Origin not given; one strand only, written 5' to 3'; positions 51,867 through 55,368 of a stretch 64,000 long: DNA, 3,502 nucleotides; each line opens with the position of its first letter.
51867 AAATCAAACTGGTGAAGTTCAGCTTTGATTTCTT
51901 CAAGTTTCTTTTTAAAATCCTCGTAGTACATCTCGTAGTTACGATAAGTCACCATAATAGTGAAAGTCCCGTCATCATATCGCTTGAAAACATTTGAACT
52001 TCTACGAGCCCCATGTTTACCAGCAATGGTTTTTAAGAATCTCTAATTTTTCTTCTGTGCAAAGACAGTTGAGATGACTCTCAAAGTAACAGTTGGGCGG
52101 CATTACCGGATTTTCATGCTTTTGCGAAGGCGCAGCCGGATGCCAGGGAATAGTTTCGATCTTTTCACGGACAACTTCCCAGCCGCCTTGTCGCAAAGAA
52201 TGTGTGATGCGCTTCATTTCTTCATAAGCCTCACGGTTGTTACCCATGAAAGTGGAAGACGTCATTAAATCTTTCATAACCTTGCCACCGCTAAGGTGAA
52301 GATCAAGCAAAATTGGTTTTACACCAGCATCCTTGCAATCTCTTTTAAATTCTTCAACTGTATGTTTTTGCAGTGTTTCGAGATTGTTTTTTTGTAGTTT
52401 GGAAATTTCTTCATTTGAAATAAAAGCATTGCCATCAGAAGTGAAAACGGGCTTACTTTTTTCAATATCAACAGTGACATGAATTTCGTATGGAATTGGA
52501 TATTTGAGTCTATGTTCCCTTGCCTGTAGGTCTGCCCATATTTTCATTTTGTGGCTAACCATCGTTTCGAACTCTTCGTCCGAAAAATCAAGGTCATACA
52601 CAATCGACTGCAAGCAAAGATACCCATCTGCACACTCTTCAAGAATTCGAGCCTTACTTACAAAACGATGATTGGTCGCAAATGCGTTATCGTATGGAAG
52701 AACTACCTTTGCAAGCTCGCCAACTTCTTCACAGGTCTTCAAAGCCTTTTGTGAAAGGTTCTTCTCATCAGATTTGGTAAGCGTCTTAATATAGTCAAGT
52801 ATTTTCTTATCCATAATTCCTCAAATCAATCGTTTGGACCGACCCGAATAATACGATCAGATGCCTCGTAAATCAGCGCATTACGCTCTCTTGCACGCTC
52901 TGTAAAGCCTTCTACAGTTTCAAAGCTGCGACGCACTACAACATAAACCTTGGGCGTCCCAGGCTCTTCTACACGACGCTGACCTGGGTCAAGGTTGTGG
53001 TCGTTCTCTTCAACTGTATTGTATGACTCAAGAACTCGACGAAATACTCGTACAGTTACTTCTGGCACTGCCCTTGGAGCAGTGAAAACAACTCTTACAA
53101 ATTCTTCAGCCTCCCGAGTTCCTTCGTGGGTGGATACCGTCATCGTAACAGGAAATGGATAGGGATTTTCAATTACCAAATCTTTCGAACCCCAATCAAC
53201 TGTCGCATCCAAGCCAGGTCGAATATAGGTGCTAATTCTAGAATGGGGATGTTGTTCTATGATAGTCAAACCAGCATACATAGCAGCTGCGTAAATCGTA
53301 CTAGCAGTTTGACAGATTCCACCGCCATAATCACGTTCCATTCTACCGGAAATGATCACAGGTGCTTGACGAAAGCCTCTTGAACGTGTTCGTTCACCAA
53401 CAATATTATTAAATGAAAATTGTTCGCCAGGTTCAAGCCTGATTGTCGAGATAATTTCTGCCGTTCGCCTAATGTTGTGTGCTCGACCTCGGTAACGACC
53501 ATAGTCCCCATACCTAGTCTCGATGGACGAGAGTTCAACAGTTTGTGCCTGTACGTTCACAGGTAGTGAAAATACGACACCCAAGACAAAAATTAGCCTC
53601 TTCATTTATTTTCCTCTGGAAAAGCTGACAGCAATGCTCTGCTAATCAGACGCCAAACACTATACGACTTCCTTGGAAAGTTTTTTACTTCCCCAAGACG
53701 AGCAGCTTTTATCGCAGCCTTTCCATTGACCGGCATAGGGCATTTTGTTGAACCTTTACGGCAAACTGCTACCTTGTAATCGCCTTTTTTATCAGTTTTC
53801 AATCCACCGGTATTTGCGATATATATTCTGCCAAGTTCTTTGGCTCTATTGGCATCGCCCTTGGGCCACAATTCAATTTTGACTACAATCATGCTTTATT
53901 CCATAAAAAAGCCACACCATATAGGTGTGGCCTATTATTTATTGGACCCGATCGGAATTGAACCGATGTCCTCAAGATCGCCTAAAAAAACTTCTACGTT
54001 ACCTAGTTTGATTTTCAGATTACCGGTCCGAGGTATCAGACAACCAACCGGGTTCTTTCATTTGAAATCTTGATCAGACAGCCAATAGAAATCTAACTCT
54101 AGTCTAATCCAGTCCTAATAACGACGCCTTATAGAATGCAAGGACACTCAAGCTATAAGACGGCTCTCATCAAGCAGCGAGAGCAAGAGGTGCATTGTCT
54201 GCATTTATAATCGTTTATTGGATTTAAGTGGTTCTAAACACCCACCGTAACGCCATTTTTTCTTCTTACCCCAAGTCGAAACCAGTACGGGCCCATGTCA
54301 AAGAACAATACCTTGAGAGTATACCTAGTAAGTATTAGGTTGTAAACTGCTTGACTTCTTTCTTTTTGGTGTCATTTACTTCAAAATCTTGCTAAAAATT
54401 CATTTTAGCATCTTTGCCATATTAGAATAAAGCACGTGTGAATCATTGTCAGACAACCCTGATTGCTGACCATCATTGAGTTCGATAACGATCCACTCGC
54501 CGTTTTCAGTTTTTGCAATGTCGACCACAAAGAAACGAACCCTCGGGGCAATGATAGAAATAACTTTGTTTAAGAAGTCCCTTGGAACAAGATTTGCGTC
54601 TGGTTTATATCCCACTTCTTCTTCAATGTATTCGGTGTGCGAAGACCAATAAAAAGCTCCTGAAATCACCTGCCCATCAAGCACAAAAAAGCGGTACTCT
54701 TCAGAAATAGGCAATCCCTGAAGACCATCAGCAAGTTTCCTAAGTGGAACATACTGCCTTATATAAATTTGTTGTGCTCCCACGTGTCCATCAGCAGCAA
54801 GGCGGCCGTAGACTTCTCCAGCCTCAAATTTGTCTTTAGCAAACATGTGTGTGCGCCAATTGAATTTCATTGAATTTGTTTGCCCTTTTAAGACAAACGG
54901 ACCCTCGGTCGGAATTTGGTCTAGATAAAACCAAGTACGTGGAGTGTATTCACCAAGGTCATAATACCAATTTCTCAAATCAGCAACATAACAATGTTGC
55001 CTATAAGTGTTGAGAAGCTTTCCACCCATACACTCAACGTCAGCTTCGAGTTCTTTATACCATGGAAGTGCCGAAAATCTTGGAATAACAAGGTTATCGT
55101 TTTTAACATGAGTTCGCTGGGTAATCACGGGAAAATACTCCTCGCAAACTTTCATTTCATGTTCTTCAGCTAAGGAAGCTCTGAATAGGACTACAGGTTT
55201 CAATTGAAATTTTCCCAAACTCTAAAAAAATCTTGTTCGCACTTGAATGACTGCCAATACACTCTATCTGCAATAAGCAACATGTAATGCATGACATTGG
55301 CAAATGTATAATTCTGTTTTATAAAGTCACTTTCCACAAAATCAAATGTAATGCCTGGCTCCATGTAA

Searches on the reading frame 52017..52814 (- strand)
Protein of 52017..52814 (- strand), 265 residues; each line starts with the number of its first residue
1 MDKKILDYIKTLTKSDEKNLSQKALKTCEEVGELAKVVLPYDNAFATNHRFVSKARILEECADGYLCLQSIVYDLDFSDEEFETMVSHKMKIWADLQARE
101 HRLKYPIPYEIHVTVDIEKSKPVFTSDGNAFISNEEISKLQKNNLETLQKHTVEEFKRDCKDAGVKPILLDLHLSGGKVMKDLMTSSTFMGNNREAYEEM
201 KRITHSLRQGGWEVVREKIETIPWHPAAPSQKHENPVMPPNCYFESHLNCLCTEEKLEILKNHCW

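Call 29: search_protein_families(library=phrogs, proteins=[window:52017-52814:-], max_evalue=0.001)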
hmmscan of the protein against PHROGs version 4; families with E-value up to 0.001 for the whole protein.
window:52017-52814:- (265 aa): 2 families
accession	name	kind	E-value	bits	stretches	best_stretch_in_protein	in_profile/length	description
phrog_1247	-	other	3.4e-27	96.6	2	143-254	247-352/444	MazG-like pyrophosphatase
phrog_25995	-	unknown function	1.4e-09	38.7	1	134-249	13-122/227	-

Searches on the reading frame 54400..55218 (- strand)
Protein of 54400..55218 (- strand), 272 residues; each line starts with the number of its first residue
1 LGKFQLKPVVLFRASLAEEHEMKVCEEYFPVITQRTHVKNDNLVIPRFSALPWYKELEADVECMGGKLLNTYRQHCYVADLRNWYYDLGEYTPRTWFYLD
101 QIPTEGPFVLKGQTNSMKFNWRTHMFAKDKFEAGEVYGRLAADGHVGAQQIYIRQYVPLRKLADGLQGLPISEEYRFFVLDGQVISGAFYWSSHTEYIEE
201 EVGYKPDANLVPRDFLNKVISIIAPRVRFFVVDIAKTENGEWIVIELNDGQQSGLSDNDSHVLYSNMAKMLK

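Call 69: search_protein_families(library=phrogs, proteins=[window:54400-55218:-], max_evalue=0.001)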
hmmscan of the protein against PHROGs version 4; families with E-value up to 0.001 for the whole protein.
window:54400-55218:- (272 aa): 1 family
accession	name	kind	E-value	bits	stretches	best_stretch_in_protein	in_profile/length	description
phrog_7313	-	unknown function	3e-11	44.4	1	171-270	168-260/264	-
